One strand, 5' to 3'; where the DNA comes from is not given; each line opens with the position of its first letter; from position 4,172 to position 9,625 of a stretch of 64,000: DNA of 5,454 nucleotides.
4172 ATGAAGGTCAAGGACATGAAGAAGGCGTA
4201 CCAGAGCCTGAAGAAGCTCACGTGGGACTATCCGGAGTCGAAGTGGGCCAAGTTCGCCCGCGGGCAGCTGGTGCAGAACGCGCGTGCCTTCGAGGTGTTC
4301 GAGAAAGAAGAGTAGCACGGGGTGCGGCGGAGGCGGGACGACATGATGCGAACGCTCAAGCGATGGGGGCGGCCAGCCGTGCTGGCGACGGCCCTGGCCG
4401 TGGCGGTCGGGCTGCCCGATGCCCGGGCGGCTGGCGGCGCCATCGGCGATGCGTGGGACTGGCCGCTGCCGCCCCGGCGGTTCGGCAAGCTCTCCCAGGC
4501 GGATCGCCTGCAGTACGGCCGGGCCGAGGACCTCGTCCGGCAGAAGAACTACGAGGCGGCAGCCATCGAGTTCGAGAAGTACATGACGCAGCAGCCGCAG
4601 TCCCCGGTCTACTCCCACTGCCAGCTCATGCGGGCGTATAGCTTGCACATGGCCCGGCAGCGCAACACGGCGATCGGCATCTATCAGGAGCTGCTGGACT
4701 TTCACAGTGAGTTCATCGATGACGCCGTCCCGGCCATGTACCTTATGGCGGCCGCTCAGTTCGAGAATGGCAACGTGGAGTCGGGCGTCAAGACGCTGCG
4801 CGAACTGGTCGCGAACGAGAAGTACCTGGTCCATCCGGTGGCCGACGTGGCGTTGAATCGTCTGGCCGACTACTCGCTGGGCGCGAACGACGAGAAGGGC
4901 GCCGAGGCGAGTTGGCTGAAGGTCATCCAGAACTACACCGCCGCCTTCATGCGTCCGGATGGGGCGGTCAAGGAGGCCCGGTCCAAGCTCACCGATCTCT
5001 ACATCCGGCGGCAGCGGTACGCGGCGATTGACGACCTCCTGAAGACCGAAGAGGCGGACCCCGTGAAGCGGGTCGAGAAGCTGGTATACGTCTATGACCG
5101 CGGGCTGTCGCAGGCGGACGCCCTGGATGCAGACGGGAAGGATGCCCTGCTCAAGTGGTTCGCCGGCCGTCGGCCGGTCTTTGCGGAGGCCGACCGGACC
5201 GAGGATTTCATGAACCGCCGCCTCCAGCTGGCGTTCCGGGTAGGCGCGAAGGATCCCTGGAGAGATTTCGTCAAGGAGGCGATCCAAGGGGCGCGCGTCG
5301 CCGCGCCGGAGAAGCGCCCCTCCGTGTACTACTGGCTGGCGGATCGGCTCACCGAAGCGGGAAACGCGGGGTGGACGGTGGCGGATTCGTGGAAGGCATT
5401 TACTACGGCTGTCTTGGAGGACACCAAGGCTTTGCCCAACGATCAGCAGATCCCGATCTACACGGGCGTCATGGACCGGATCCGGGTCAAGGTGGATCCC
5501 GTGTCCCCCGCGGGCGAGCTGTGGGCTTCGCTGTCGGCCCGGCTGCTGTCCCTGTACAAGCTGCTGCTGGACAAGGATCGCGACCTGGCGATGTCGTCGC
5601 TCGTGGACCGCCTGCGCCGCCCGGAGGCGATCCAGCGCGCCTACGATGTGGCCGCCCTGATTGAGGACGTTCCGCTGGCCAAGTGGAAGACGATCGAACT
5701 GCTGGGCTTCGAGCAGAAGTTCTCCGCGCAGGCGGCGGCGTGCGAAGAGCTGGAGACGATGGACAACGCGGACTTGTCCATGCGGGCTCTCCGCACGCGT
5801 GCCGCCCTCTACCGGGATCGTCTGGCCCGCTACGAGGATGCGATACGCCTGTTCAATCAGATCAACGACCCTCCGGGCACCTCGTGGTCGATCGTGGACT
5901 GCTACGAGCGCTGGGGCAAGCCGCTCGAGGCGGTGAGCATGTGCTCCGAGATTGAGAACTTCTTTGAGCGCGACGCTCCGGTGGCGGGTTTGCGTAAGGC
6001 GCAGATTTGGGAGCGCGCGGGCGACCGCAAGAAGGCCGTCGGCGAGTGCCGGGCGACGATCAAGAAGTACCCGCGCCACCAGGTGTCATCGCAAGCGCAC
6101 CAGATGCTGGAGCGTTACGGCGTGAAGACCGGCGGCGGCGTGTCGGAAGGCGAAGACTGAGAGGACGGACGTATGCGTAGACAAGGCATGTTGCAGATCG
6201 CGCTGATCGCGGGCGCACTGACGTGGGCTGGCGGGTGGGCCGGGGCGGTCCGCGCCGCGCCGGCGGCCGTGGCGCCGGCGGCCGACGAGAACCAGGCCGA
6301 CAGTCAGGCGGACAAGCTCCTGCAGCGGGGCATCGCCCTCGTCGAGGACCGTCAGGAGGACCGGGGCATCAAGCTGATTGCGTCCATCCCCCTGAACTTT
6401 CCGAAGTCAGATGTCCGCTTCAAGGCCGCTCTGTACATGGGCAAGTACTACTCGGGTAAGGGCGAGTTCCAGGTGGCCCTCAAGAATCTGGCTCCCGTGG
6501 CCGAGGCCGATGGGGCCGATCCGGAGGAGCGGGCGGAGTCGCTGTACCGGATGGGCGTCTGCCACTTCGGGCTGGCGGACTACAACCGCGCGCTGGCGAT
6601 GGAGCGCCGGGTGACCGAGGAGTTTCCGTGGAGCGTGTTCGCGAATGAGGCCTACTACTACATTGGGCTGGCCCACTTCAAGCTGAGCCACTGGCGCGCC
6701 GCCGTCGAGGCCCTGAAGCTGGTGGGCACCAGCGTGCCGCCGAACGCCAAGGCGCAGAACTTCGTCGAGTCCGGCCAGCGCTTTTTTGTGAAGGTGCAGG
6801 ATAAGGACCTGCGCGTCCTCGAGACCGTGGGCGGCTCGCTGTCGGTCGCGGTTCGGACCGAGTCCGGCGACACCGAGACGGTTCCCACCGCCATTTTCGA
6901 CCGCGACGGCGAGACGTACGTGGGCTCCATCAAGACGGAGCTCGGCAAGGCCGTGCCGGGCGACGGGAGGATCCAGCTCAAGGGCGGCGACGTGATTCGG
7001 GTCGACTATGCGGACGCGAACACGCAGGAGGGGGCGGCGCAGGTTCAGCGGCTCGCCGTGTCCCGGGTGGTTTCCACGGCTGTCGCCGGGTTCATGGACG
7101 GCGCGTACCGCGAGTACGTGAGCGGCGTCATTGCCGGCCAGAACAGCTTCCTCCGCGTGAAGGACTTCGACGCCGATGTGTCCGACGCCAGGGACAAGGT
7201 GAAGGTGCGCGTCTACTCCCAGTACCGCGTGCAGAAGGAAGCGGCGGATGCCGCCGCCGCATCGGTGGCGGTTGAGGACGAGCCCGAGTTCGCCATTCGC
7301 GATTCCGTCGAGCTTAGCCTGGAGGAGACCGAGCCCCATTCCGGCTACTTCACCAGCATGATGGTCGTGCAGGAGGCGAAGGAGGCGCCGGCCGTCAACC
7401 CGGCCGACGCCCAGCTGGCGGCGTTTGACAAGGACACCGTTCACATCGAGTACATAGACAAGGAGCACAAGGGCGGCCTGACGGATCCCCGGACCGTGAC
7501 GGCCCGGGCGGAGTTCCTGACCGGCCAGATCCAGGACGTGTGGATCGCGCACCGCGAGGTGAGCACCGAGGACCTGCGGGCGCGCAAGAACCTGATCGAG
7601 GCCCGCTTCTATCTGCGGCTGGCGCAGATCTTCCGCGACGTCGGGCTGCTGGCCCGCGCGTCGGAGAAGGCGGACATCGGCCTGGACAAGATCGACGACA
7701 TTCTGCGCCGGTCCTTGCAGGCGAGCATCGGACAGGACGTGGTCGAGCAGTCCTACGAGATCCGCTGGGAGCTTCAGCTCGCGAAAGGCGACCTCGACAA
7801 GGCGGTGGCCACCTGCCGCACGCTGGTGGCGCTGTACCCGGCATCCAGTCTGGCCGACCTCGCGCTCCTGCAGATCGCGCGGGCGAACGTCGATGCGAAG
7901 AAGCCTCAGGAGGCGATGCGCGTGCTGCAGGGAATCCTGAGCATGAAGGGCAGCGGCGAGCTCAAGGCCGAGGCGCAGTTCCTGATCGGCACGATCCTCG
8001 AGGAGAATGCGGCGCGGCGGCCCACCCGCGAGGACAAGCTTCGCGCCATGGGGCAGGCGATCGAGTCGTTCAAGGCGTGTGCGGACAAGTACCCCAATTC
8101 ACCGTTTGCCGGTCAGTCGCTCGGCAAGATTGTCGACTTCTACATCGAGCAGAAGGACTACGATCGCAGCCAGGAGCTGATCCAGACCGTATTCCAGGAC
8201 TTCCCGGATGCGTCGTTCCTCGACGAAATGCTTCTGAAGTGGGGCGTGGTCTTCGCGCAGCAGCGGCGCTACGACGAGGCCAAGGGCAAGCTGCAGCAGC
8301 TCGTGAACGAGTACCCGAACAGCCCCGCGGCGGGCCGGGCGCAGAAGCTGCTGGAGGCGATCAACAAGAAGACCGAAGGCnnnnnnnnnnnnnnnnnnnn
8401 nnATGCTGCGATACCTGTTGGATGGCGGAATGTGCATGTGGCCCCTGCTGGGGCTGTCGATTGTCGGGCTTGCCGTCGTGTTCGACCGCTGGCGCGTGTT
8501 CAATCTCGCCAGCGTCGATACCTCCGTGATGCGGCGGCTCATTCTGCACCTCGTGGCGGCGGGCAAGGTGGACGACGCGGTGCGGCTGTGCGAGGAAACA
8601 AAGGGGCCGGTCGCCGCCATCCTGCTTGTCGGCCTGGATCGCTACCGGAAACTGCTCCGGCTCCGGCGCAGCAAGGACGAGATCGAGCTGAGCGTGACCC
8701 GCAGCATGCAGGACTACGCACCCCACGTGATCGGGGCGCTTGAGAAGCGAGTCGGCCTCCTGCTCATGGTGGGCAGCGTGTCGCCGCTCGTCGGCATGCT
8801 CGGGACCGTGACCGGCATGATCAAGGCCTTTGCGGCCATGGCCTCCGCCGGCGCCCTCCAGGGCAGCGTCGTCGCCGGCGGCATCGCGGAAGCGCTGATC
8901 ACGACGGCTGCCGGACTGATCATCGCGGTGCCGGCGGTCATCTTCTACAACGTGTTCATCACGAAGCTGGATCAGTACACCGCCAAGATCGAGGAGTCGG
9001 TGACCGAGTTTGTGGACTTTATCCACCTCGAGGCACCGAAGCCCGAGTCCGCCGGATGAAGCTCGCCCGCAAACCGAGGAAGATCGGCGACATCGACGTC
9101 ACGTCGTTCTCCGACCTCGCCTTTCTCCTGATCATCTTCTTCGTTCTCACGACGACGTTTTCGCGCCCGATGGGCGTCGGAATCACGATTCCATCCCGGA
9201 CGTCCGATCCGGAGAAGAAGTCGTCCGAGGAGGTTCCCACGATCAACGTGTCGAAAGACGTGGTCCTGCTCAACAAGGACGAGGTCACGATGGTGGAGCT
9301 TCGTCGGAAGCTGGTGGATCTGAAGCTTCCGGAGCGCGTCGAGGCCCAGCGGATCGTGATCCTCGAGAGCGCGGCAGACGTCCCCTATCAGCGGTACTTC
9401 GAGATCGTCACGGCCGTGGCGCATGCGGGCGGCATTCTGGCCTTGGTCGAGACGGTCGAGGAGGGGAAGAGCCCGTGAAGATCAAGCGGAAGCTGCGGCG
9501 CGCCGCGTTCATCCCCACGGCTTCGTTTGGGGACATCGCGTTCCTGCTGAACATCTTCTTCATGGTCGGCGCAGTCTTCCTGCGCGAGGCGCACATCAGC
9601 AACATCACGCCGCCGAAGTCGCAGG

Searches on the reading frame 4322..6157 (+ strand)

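Call 8: search_protein_families(library=pfam, proteins=[window:4322-6157:+], max_evalue=0.001)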
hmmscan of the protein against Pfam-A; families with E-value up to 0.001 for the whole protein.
window:4322-6157:+ (612 aa): 2 families
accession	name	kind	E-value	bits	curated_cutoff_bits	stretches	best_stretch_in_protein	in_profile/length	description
PF13174.12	TPR_6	-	5.3e-10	39.7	26.3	0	138-165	2-29/33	Tetratricopeptide repeat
PF13428.12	TPR_14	-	0.00023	22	23.5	0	62-96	2-36/44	Tetratricopeptide repeat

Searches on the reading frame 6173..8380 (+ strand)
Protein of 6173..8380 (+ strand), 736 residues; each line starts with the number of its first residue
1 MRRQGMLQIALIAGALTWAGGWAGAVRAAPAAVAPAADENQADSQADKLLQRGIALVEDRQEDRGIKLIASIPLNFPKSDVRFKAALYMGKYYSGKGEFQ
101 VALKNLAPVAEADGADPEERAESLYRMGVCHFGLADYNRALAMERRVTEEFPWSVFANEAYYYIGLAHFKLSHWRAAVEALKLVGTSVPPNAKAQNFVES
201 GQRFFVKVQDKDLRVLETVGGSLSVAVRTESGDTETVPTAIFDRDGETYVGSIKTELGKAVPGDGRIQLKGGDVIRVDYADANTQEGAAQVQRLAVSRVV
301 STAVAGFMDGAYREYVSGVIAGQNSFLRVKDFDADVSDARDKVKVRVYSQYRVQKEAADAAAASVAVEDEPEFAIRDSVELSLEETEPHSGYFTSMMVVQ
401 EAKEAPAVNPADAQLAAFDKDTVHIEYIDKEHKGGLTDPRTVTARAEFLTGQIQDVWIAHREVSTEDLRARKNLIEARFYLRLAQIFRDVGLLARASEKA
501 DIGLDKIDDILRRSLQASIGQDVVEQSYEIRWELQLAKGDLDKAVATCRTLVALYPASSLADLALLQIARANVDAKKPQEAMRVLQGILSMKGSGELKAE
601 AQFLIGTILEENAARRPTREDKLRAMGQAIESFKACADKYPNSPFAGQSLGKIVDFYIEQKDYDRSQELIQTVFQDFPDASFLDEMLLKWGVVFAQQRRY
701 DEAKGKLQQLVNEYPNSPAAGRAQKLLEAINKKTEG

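Call 8: search_protein_families(library=pfam, proteins=[window:6173-8380:+], max_evalue=0.001)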
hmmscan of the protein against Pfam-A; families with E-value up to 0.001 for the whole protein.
window:6173-8380:+ (736 aa): 11 families
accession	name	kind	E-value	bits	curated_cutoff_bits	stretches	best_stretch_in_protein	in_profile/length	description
PF13174.12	TPR_6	-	1.1e-25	89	26.3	1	687-717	3-33/33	Tetratricopeptide repeat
PF13525.12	YfiO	-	1.3e-12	48.3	25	1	535-654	15-134/203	Outer membrane lipoprotein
PF14559.12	TPR_19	-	2.1e-09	38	25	0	536-589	2-52/68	Tetratricopeptide repeat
PF07719.23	TPR_2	-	1.5e-08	34.5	27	0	688-716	5-33/34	Tetratricopeptide repeat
PF13428.12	TPR_14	-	5.4e-08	33.2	23.5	0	685-720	2-37/44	Tetratricopeptide repeat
PF09976.15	TPR_21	-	6e-06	26.6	25.5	0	535-609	49-123/193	Tetratricopeptide repeat-like domain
PF13424.12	TPR_12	-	7.2e-06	26.5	30.1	0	86-148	6-72/77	Tetratricopeptide repeat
PF12895.13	ANAPC3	-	9.3e-05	23.1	27.2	0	118-182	20-80/82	Anaphase-promoting complex, cyclosome, subunit 3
PF00515.34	TPR_1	-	0.00021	21.4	27.8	0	159-182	2-25/34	Tetratricopeptide repeat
PF24575.1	TPR_Slam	-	0.00061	20.6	35.2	0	653-718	18-81/104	Surface lipoprotein assembly modifier, N-terminal TPR repeats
PF13371.12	TPR_9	-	0.00084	19.8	35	0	691-727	36-72/73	Tetratricopeptide repeat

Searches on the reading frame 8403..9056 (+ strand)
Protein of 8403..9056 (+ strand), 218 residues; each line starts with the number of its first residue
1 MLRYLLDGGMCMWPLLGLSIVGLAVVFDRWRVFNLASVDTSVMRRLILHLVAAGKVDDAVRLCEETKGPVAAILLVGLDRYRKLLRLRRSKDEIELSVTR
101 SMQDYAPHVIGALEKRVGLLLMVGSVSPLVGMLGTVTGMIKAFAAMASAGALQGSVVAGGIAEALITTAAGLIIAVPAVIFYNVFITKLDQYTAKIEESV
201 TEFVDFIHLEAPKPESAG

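Call 8: search_protein_families(library=pfam, proteins=[window:8403-9056:+], max_evalue=0.001)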
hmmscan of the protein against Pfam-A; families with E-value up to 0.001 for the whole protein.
window:8403-9056:+ (218 aa): 1 family
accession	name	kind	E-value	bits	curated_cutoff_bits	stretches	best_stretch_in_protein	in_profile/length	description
PF01618.21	MotA_ExbB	-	5.8e-30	104.1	22.9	1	69-197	5-126/127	MotA/TolQ/ExbB proton channel family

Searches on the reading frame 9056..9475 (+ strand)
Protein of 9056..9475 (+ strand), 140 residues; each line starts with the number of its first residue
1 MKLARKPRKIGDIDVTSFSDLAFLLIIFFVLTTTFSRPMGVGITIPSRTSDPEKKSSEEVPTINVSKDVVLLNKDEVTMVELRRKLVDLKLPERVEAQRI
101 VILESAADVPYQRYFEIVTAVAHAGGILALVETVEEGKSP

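Call 8: search_protein_families(library=pfam, proteins=[window:9056-9475:+], max_evalue=0.001)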
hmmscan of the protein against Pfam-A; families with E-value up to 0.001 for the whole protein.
window:9056-9475:+ (140 aa): 1 family
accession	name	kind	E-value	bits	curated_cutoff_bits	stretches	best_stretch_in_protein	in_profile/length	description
PF02472.21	ExbD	-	1.5e-18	67.5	25.4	1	9-125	4-117/128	Biopolymer transport protein ExbD/TolR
